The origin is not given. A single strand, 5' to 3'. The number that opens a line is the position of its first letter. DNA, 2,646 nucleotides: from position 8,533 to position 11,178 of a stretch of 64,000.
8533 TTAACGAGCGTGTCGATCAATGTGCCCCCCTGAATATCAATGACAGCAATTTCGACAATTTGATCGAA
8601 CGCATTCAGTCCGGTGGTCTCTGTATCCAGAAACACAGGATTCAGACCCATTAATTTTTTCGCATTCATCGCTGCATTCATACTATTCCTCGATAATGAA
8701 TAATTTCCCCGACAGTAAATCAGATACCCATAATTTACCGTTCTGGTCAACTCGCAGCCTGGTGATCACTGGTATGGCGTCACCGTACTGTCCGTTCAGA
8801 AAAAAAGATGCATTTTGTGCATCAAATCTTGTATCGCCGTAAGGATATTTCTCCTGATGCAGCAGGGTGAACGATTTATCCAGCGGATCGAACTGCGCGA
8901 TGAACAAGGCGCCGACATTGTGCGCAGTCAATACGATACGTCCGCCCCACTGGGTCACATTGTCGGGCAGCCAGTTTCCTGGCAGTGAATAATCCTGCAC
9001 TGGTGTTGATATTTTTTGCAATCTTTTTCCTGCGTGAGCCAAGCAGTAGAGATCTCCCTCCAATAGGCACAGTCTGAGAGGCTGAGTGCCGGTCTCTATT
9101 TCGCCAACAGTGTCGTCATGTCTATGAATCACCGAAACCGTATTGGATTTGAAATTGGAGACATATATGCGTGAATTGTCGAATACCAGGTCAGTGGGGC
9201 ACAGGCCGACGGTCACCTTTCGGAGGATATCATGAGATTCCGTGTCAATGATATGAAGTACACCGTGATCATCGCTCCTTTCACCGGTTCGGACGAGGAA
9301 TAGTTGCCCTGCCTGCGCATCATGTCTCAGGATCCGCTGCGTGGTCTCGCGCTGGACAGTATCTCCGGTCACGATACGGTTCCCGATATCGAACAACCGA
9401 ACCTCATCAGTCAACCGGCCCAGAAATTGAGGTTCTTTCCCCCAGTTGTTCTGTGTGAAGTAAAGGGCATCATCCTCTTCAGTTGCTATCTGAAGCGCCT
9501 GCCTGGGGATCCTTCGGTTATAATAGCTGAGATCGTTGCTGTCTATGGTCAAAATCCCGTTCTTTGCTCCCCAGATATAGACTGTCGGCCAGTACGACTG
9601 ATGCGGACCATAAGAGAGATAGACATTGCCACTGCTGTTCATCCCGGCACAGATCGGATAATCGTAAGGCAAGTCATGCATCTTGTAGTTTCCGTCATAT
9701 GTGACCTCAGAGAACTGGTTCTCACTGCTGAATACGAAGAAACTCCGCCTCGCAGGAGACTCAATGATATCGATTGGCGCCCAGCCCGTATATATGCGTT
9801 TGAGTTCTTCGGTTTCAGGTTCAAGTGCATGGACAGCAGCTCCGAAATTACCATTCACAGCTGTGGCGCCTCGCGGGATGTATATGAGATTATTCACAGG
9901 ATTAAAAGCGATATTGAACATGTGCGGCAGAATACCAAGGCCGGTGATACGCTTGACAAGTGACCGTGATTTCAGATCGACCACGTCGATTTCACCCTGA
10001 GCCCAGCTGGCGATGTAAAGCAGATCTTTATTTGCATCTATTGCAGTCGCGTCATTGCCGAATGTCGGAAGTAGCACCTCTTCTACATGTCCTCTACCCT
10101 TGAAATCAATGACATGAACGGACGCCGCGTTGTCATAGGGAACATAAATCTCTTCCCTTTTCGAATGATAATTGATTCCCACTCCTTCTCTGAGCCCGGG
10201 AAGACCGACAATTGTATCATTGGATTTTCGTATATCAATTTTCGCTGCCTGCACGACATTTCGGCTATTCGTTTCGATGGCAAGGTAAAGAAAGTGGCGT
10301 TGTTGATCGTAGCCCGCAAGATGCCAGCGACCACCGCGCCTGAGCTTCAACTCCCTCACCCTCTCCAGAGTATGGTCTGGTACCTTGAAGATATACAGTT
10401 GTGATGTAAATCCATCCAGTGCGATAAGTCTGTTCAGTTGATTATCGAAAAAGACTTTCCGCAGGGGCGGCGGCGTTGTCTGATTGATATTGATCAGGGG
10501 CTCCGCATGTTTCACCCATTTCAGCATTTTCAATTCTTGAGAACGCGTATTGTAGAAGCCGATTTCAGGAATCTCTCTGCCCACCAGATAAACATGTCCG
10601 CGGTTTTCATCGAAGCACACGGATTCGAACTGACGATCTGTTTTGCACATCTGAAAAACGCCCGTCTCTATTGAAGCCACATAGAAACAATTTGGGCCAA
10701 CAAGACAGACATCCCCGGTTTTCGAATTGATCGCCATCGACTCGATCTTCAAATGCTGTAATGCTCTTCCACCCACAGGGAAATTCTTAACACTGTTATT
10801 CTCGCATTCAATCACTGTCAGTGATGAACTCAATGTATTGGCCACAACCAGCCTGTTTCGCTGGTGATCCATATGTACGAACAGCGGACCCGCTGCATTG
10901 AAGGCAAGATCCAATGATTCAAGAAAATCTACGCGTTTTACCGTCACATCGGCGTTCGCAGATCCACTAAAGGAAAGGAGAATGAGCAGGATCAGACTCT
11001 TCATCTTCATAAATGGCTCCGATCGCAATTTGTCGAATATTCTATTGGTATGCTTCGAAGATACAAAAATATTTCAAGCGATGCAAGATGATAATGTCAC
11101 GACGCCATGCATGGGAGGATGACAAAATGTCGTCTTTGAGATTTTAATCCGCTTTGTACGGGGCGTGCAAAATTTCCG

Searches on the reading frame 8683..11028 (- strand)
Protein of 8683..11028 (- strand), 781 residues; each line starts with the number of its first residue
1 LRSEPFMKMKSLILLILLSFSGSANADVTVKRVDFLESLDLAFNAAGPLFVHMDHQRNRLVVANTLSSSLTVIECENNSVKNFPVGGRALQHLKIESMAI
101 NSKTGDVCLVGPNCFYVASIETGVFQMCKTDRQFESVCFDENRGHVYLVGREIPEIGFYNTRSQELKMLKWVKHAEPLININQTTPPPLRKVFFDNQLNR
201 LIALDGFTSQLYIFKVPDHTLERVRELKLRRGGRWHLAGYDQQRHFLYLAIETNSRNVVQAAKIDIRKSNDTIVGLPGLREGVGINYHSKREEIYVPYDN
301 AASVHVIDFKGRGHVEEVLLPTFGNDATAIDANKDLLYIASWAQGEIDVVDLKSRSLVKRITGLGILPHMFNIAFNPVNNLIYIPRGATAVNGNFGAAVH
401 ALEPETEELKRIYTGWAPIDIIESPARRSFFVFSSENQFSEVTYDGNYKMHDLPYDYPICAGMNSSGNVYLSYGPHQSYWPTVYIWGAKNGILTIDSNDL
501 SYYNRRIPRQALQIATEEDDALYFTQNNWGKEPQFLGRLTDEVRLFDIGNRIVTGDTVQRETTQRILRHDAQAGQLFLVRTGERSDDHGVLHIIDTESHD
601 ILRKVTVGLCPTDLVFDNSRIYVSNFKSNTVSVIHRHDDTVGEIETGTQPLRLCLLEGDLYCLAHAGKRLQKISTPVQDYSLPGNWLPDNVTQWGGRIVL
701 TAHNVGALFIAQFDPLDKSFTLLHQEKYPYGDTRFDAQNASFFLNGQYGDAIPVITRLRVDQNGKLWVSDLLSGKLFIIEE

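Call 11: search_protein_families(library=pfam, proteins=[window:8683-11028:-], max_evalue=0.001)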
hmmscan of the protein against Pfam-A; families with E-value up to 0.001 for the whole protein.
window:8683-11028:- (781 aa): 1 family
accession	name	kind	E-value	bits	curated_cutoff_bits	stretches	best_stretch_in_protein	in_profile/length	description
PF01436.27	NHL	-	0.00059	20.2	20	0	610-633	3-27/28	NHL repeat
